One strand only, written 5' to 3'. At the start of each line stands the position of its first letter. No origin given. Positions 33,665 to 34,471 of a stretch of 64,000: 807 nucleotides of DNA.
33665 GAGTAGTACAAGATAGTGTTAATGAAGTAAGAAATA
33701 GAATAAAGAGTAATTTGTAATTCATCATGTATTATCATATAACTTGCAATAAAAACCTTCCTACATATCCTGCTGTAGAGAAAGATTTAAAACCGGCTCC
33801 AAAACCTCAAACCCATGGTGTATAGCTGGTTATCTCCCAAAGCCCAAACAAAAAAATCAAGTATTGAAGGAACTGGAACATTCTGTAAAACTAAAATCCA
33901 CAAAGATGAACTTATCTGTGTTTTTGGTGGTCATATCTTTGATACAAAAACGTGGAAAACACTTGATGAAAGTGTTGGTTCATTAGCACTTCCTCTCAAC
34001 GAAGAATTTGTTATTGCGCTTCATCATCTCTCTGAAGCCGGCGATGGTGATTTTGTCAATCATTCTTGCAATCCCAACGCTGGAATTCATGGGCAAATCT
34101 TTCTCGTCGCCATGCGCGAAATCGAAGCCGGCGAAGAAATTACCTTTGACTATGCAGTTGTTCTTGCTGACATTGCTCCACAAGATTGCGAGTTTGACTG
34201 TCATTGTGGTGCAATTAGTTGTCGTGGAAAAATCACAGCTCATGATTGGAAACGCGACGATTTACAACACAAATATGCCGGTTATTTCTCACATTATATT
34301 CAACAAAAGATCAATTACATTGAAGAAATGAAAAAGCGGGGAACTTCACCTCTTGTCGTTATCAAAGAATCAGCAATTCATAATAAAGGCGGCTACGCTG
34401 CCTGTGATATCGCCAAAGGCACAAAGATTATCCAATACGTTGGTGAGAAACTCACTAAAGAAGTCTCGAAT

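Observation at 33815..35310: Three SET (lysine methyltransferase) domains in two adjacent genes, arising by partial duplication, in a histone-encoding archaeon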

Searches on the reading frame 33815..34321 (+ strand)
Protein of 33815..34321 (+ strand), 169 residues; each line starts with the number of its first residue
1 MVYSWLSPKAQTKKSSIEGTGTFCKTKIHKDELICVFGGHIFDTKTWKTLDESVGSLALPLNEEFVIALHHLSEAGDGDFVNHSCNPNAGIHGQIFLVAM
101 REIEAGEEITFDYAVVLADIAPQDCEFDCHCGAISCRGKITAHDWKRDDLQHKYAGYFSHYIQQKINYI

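Call 16: search_solved_structures(query=window:33815-34321:+, max_evalue=0.01, show_alignments=2)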
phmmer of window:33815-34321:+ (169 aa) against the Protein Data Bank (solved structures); distinct sequences matched with E-value up to 0.01: 96 (the best 60 are shown).
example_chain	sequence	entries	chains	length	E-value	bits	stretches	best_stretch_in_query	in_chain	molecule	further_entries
7u5v_A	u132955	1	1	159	1.9e-13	53.7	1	13-138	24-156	Histone-lysine N-methyltransferase 2A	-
2w5y_A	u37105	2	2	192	1.7e-12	50.6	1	13-138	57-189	HISTONE-LYSINE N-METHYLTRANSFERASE HRX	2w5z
6kiu_K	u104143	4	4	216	2.3e-12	50.2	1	13-138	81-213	Histone-lysine N-methyltransferase 2A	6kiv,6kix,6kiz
7ud5_K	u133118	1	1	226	2.6e-12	50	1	13-138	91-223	cDNA FLJ56846, highly similar to Zinc finger protein HRX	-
5f5e_A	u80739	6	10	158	2.8e-12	49.9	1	13-138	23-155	Histone-lysine N-methyltransferase 2A | Histone-lysine N-methyltransferase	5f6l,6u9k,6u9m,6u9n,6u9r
7w67_C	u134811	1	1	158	4.4e-12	49.2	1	13-138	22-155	Histone-lysine N-methyltransferase 2A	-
7w6a_C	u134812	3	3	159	4.5e-12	49.2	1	13-138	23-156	Histone-lysine N-methyltransferase 2A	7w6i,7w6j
6pwv_C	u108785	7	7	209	6.6e-12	48.7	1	13-138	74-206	Histone-lysine N-methyltransferase 2A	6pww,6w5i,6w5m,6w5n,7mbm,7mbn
7bre_B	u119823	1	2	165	3.4e-11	46.4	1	13-138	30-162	Histone-lysine N-methyltransferase 2B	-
4z4p_A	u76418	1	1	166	3.9e-10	42.9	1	13-143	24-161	Histone-lysine N-methyltransferase 2D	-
5f6k_C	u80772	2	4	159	2.3e-08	37.2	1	11-138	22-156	Histone-lysine N-methyltransferase 2C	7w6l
5f59_A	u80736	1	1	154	2.3e-08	37.2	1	11-137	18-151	Histone-lysine N-methyltransferase 2C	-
9l4t_A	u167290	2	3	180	3e-08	36.8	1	70-145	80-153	BurB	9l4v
6kiw_K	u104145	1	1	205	3.7e-08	36.5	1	11-137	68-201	Histone-lysine N-methyltransferase 2C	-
7kso_A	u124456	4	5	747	1.4e-07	34.6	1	14-119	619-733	Histone-lysine N-methyltransferase EZH1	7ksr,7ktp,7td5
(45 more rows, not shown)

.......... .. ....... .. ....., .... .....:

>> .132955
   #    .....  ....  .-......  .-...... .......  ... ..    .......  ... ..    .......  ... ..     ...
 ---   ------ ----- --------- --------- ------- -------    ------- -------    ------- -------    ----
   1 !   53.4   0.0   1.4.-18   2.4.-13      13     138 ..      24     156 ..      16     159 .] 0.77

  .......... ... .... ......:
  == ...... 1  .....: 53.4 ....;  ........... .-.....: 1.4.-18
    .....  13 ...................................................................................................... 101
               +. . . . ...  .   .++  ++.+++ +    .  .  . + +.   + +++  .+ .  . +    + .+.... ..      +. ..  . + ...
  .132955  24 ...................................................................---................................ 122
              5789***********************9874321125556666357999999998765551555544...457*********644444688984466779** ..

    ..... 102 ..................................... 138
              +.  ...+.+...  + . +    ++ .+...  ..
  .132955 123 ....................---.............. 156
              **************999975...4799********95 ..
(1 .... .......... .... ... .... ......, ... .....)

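Call 18: find_homologous_proteins(query=window:33815-34321:+)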
Query window:33815-34321:+ (169 aa): 264 proteins with E <= 0.001 among 282 candidates; the best 120 are listed.
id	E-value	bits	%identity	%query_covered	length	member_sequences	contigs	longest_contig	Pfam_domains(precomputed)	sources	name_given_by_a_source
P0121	3.8e-62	227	59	98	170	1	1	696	PF00856.34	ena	-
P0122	1.8e-50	189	53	99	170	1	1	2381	PF00856.34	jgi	jgi:SET domain-containing protein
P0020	5.8e-50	187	52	99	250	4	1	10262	PF00856.34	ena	-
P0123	5.9e-50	187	53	100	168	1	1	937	PF00856.34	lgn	-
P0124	1.9e-49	186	54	98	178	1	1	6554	PF00856.34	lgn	-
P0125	4.1e-49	185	51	100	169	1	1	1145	PF00856.34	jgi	-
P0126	3.0e-48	182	52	98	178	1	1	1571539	PF00856.34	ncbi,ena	-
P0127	2.3e-47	179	52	98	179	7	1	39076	PF00856.34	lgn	-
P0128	5.0e-47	178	51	98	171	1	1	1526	PF00856.34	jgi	jgi:SET domain-containing protein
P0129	5.5e-47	178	50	99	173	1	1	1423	PF00856.34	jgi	jgi:SET domain-containing protein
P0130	1.8e-46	176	49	99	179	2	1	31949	PF00856.34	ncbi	-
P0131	3.1e-46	175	51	98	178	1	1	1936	PF00856.34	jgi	jgi:SET domain-containing protein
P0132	7.4e-46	174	49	99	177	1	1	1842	PF00856.34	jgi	jgi:hypothetical protein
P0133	7.6e-46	174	50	99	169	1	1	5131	PF00856.34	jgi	jgi:SET domain-containing protein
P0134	2.2e-45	172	48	98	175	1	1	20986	PF00856.34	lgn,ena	-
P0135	2.9e-44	169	47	98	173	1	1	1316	PF00856.34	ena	-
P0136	3.8e-44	168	50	99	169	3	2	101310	PF00856.34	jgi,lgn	jgi:uncharacterized protein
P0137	1.1e-43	167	49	97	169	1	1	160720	PF00856.34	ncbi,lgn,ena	-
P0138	1.2e-43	167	47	99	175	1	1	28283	PF00856.34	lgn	-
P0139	3.0e-43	166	43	100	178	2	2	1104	PF00856.34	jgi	jgi:uncharacterized protein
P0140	7.2e-43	164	44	99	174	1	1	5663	PF00856.34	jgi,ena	-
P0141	1.6e-42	163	48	98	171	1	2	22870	PF00856.34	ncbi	-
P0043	5.9e-42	161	46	99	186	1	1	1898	PF00856.34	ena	-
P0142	1.7e-41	160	45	99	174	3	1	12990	PF00856.34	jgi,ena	-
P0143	1.8e-41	160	46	98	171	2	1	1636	PF00856.34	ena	-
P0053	4.9e-41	158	47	98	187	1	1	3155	PF00856.34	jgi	jgi:hypothetical protein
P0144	5.4e-41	158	44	99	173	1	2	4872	PF00856.34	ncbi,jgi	jgi:SET domain-containing protein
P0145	1.4e-40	157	45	99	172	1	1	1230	PF00856.34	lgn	-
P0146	1.5e-40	157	44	99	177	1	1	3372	PF00856.34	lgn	-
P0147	4.5e-40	155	65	70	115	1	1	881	PF00856.34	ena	-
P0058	9.3e-40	154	44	100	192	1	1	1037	PF00856.34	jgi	jgi:SET domain-containing protein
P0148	9.3e-40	154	45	98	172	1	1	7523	PF00856.34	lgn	-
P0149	9.8e-40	154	46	100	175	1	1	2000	PF00856.34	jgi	jgi:uncharacterized protein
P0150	1.2e-39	154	44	98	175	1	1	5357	PF00856.34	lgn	-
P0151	1.3e-39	154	44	100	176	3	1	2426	PF00856.34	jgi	jgi:uncharacterized protein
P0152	1.4e-39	154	46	99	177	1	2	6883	PF00856.34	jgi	jgi:uncharacterized protein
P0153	1.7e-39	153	46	98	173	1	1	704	PF00856.34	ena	-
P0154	2.5e-39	153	44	99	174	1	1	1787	PF00856.34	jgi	jgi:uncharacterized protein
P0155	1.0e-38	151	45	98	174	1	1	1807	PF00856.34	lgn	-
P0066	1.5e-38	150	46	99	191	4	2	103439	PF00856.34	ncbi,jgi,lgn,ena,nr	ncbi:MAG TPA: SET domain-containing protein [Candidatus Moranbacteria bacterium]|nr:SET domain-conta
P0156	1.8e-38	150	44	100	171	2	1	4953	PF00856.34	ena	-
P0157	1.8e-38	150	46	98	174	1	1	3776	PF00856.34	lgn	-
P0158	2.8e-38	149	45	98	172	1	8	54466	PF00856.34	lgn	-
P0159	2.9e-38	149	47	98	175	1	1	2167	PF00856.34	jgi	jgi:SET domain-containing protein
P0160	3.1e-38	149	44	98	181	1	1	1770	PF00856.34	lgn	-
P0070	3.9e-38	149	43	98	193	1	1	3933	PF00856.34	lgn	-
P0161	4.0e-38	149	46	97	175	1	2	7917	PF00856.34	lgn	-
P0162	5.1e-38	148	43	100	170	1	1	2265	PF00856.34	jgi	jgi:uncharacterized protein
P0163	5.8e-38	148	45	98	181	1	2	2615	PF00856.34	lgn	-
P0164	6.5e-38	148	46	97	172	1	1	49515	PF00856.34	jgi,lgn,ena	-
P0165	1.9e-37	147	46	97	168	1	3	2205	PF00856.34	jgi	jgi:uncharacterized protein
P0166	2.6e-37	146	41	98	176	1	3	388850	PF00856.34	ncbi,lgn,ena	-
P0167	1.0e-36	144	42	97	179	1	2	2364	PF00856.34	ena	-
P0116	1.0e-36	144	41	98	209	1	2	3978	PF00856.34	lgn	-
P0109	1.4e-36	144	43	99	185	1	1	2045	PF00856.34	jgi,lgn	jgi:hypothetical protein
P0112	1.5e-36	144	45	98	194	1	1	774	PF00856.34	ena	-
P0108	1.6e-36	144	45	98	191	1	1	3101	PF00856.34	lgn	-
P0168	1.6e-36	144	44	98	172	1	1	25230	PF00856.34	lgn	-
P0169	1.7e-36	144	47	98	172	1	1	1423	PF00856.34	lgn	-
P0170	2.0e-36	143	47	98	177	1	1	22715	PF00856.34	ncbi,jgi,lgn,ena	-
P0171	2.2e-36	143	43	99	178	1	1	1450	PF00856.34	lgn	-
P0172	2.7e-36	143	44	100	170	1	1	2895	PF00856.34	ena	-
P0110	3.3e-36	143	45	97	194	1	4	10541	PF00856.34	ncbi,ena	-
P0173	4.0e-36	142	44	98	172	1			PF00856.34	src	-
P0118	5.4e-36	142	43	98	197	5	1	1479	PF00856.34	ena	-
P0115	5.7e-36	142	45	97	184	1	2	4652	PF00856.34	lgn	-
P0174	7.1e-36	141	45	97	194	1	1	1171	PF00856.34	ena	-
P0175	7.7e-36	141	42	98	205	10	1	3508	PF00856.34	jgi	jgi:hypothetical protein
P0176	7.7e-36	141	46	96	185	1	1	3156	PF00856.34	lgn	-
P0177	8.2e-36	141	45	96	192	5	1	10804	PF00856.34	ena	-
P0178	8.3e-36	141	44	97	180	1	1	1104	PF00856.34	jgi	jgi:SET domain-containing protein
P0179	1.1e-35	141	43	98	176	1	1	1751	PF00856.34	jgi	jgi:hypothetical protein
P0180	2.0e-35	140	45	97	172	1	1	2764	PF00856.34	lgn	-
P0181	2.1e-35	140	44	98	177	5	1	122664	PF00856.34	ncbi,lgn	-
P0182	2.3e-35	140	45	98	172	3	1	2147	PF00856.34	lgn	-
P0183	2.7e-35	140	39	99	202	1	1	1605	PF00856.34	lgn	-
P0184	3.0e-35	139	45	96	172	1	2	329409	PF00856.34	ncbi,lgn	-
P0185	3.5e-35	139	43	97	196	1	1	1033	PF00856.34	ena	-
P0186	4.0e-35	139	44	97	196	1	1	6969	PF00856.34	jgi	-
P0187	5.3e-35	139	44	99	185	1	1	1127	PF00856.34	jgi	-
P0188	1.1e-34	138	45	99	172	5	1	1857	PF00856.34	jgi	jgi:uncharacterized protein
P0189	1.1e-34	138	45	97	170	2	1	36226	PF00856.34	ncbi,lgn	-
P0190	1.2e-34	137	43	97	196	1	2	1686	PF00856.34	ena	-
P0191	1.3e-34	137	45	99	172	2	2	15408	PF00856.34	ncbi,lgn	-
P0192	1.3e-34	137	41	96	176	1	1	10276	PF00856.34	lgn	-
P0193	1.3e-34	137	39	98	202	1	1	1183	PF00856.34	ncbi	-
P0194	1.4e-34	137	44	97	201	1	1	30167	PF00856.34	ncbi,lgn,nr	ncbi:MAG TPA: SET domain-containing protein [Candidatus Krumholzibacteria bacterium]|nr:SET domain-c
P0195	1.4e-34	137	43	98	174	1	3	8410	PF00856.34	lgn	-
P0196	1.4e-34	137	40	97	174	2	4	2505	PF00856.34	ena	-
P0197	1.7e-34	137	44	98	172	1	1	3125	PF00856.34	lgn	-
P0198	1.7e-34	137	44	98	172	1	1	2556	PF00856.34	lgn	-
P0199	2.3e-34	137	41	97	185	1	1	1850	PF00856.34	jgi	jgi:SET domain-containing protein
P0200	2.3e-34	137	44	100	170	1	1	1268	PF00856.34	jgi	jgi:uncharacterized protein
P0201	2.4e-34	136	43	98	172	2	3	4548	PF00856.34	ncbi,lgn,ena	-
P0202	3.1e-34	136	45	96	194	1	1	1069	PF00856.34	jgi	jgi:hypothetical protein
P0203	3.2e-34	136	43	98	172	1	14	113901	PF00856.34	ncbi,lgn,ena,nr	ncbi:MAG: SET domain-containing protein [Chloroflexota bacterium]|nr:MAG: SET domain-containing prot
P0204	3.4e-34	136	43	97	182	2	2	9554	PF00856.34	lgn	-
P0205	4.0e-34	136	41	98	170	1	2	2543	PF00856.34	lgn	-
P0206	4.0e-34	136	43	98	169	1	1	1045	PF00856.34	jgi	jgi:SET domain-containing protein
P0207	4.2e-34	136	43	98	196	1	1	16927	PF00856.34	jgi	jgi:hypothetical protein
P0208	5.2e-34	135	43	98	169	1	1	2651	PF00856.34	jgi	jgi:SET domain-containing protein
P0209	6.7e-34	135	43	98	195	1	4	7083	PF00856.34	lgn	-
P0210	6.8e-34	135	41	100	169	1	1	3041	PF00856.34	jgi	jgi:hypothetical protein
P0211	7.5e-34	135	43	99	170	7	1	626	PF00856.34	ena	-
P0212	9.4e-34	135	43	98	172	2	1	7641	PF00856.34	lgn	-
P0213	1.0e-33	134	44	99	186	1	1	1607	PF00856.34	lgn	-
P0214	1.4e-33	134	44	96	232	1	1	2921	PF00856.34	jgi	jgi:hypothetical protein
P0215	1.6e-33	134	46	99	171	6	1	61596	PF00856.34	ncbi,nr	ncbi:MAG: SET domain-containing protein [Anaerolineae bacterium]|nr:SET domain-containing protein [A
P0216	1.6e-33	134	43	98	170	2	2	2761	PF00856.34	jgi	-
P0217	2.0e-33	133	46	88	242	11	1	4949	PF00856.34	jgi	-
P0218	2.3e-33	133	44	100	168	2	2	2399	PF00856.34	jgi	jgi:hypothetical protein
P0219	2.3e-33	133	43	98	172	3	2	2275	PF00856.34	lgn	-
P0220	2.4e-33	133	43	96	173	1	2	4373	PF00856.34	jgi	jgi:hypothetical protein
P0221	2.6e-33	133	45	98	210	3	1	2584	PF00856.34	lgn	-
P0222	3.8e-33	133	46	98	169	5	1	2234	PF00856.34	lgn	-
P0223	3.8e-33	133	46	97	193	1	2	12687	PF00856.34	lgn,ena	-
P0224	6.4e-33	132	46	97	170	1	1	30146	PF00856.34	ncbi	-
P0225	6.4e-33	132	41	100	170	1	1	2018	PF00856.34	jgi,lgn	jgi:hypothetical protein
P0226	6.5e-33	132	38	98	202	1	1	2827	PF00856.34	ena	-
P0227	6.6e-33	132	42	100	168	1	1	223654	PF00856.34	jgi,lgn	jgi:hypothetical protein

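Call 24: find_encoding_contigs(protein=P0126, flank=4000, max_places=2)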
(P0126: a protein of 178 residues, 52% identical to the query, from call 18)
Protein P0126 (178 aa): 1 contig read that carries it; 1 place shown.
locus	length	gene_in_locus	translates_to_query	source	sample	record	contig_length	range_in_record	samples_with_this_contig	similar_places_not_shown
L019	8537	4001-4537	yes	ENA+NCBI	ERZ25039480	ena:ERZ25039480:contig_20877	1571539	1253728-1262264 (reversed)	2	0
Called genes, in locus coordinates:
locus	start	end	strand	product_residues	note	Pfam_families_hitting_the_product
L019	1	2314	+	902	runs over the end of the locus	PF13589:HATPase_c_3 (weak)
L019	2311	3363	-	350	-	PF01555:N6_N4_Mtase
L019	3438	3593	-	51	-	-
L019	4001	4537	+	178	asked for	PF00856:SET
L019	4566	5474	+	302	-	-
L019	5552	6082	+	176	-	PF07920:DUF1684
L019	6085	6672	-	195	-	PF02600:DsbB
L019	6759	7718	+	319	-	PF00005:ABC_tran, PF13304:AAA_21, PF13732:DrrA1-3_C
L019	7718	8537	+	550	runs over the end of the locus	PF12698:ABC2_membrane_3, PF01061:ABC2_membrane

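Call 47: list_cluster_members(proteins=[P0126, P0130, P0137, P0141, P0166, P0170, P0240, P0245, P0248, P0022])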
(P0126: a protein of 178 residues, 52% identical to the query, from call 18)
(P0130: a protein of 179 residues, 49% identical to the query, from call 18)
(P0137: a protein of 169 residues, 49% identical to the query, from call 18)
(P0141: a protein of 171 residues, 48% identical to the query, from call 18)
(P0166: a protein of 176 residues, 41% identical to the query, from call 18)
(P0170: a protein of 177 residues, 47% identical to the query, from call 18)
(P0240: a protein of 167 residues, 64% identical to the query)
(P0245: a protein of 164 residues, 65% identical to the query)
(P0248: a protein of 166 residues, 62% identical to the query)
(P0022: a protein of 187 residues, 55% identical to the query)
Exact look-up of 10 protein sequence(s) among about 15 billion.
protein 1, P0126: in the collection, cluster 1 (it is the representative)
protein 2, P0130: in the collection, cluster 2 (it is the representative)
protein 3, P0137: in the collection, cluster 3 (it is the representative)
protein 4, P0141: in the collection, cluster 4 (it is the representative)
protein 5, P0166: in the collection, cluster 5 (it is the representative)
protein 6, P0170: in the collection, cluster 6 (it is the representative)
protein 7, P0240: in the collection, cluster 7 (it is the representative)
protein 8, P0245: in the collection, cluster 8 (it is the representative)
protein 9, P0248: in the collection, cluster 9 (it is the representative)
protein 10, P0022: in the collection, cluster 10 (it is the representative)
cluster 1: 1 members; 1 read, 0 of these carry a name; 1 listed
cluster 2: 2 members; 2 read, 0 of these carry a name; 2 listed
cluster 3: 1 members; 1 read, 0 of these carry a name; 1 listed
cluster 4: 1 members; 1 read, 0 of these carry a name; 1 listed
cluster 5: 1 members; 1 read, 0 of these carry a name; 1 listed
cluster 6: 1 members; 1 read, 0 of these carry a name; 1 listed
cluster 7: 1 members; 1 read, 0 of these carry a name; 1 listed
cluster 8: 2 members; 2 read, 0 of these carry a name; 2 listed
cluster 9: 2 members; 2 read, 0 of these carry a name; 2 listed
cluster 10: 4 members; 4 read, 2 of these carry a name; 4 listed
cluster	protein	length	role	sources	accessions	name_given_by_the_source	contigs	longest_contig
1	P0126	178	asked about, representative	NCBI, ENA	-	-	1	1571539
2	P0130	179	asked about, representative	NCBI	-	-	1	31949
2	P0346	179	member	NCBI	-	-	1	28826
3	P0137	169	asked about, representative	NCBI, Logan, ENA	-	-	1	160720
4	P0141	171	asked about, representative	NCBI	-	-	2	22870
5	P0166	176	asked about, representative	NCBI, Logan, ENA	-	-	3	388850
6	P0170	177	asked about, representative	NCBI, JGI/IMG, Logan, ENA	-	-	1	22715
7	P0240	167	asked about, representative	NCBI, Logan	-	-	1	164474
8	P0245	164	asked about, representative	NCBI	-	-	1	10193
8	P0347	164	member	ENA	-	-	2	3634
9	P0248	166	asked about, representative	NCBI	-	-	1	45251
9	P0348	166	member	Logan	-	-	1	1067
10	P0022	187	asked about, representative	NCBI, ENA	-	-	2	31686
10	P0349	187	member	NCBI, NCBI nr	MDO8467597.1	MAG: SET domain-containing protein-lysine N-methyltransferase [Nanoarchaeota archaeon] | SET domain-containing protein-lysine N-methyltransferase [Nanoarchaeota archaeon]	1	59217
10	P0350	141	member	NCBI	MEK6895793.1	MAG: SET domain-containing protein-lysine N-methyltransferase, partial [Nanoarchaeota ...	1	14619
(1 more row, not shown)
